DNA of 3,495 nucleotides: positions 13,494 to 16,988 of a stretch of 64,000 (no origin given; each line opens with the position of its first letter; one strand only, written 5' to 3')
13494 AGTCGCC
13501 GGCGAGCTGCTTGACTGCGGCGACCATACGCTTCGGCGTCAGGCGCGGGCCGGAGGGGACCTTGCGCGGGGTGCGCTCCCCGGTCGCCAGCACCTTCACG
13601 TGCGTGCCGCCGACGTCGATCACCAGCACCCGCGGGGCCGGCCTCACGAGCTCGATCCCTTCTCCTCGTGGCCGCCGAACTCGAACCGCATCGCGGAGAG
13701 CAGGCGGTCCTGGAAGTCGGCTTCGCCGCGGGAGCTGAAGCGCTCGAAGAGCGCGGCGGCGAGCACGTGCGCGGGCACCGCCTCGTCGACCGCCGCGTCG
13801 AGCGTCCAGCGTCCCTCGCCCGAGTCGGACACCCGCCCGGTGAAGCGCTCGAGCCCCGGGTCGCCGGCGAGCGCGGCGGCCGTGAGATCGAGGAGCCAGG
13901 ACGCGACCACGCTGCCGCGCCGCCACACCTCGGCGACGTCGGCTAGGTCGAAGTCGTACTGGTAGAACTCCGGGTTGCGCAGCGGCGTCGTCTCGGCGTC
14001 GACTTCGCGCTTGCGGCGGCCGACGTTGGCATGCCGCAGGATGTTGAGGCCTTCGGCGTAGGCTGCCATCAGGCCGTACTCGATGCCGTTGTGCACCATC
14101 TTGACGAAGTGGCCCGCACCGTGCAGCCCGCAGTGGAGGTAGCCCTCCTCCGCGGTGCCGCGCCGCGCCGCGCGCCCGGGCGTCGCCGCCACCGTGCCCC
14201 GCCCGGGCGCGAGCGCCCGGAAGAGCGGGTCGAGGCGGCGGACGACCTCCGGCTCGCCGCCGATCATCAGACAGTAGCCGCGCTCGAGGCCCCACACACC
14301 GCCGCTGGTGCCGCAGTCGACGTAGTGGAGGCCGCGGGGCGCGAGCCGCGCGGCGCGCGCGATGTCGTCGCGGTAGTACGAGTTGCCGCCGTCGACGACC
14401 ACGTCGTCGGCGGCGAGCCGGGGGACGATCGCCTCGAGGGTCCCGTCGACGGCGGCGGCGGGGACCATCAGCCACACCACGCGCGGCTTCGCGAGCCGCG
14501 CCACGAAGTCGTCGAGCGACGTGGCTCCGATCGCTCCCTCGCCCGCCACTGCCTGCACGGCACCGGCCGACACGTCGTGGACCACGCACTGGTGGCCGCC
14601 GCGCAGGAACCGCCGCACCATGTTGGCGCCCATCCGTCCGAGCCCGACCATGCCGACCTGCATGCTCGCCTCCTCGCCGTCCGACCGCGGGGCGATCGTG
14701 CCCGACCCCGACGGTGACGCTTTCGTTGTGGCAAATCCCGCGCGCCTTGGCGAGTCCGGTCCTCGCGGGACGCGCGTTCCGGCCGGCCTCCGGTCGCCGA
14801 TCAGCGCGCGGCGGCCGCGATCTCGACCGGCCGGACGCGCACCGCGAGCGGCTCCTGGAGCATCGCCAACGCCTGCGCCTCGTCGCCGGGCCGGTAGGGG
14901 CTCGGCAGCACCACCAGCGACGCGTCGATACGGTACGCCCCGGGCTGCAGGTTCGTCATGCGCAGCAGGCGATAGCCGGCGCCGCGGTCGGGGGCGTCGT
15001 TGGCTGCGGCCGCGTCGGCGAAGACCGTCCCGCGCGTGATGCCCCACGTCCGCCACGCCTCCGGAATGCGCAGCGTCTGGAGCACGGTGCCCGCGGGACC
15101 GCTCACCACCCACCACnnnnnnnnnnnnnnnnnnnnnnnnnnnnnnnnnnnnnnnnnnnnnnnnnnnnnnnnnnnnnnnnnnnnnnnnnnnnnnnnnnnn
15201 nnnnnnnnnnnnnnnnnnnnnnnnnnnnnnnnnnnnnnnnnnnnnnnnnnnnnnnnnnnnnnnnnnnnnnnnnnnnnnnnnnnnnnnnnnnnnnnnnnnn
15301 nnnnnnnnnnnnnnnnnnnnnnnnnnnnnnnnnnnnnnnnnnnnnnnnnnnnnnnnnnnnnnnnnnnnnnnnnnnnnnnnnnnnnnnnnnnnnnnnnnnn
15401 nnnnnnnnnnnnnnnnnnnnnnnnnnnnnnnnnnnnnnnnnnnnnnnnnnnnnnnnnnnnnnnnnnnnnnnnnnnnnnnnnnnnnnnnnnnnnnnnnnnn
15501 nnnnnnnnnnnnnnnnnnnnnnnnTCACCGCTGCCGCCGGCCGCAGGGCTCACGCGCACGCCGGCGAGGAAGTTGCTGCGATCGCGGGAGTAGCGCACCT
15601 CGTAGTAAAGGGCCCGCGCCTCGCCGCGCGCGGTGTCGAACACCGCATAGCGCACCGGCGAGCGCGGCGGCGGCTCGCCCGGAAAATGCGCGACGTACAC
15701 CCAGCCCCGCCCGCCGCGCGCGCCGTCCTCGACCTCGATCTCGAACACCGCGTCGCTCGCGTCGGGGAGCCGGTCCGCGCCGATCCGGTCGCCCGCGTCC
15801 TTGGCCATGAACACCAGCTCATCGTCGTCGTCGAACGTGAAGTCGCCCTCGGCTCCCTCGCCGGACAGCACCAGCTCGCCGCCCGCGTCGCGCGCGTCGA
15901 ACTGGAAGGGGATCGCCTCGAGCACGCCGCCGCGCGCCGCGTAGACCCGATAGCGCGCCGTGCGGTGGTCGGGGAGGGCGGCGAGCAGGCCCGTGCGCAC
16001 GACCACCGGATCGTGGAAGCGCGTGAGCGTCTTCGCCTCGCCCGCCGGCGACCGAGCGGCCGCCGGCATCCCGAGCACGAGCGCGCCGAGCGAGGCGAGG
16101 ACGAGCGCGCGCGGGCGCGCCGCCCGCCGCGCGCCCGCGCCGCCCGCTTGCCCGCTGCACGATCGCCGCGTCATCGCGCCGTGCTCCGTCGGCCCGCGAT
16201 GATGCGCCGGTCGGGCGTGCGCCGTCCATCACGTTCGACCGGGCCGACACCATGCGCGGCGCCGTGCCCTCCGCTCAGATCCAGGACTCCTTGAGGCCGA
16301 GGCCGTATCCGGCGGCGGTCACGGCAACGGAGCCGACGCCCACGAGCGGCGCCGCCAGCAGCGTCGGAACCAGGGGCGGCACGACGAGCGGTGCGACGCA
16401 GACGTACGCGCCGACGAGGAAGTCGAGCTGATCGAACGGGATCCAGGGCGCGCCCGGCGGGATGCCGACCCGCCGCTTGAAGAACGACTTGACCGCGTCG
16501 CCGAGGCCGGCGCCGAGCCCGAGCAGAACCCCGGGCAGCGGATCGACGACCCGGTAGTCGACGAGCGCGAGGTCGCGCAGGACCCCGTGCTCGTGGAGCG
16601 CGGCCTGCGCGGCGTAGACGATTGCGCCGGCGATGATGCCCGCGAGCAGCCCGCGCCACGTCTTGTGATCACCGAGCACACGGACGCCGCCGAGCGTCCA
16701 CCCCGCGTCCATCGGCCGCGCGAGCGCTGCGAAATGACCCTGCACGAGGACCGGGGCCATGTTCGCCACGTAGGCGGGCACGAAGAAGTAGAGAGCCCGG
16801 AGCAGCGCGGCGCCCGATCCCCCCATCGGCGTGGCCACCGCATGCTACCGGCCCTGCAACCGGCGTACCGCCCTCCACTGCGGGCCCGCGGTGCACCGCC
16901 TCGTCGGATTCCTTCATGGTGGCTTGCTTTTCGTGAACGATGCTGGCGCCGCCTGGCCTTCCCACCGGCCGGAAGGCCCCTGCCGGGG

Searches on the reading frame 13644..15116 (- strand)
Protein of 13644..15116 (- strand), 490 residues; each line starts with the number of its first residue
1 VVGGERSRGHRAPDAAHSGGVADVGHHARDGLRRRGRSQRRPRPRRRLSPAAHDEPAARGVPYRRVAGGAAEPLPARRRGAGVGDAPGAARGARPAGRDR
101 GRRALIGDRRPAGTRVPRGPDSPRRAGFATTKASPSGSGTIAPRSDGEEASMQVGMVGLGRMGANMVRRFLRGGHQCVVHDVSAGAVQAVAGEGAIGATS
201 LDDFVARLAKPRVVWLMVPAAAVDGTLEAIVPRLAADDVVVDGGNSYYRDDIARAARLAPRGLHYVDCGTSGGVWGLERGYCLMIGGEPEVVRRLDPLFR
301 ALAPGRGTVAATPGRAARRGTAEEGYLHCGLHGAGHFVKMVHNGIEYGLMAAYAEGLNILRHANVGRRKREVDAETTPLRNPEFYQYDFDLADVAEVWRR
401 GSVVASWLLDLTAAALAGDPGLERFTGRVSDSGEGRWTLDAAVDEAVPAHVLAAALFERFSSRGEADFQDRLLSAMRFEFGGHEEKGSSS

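Call 18: search_protein_families(library=pfam, proteins=[window:13644-15116:-], max_evalue=0.01)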
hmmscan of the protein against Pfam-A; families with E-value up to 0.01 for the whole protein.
window:13644-15116:- (490 aa): 4 families
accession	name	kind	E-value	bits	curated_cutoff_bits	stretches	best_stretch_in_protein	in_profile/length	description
PF03446.21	NAD_binding_2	-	9.2e-36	123.7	21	1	153-303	1-153/161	NAD binding domain of 6-phosphogluconate dehydrogenase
PF00393.24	6PGD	-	6e-18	65.7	27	2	335-363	1-29/290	6-phosphogluconate dehydrogenase, C-terminal domain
PF03807.23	F420_oxidored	-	9.2e-06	26.6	21.6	1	154-243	2-91/94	NADP oxidoreductase coenzyme F420-dependent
PF02826.25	2-Hacid_dh_C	-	0.0064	16.3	25.1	0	150-220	35-101/178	D-isomer specific 2-hydroxyacid dehydrogenase, NAD binding domain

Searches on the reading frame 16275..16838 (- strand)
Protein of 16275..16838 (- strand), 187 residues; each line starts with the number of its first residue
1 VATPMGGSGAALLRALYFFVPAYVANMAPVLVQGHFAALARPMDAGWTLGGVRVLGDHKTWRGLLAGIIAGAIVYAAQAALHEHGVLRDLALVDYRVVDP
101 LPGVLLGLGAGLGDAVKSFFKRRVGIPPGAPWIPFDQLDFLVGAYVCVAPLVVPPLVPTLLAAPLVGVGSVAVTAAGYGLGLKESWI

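Call 18: search_protein_families(library=pfam, proteins=[window:16275-16838:-], max_evalue=0.01)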
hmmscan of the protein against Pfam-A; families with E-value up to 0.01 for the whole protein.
window:16275-16838:- (187 aa): 2 families
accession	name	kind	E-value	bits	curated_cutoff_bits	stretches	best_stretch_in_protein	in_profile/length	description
PF01864.22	CarS-like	-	1.5e-27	97.2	22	1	12-186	5-174/175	CDP-archaeol synthase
PF01148.25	CTP_transf_1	-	0.00017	22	24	1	58-126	169-230/264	Cytidylyltransferase family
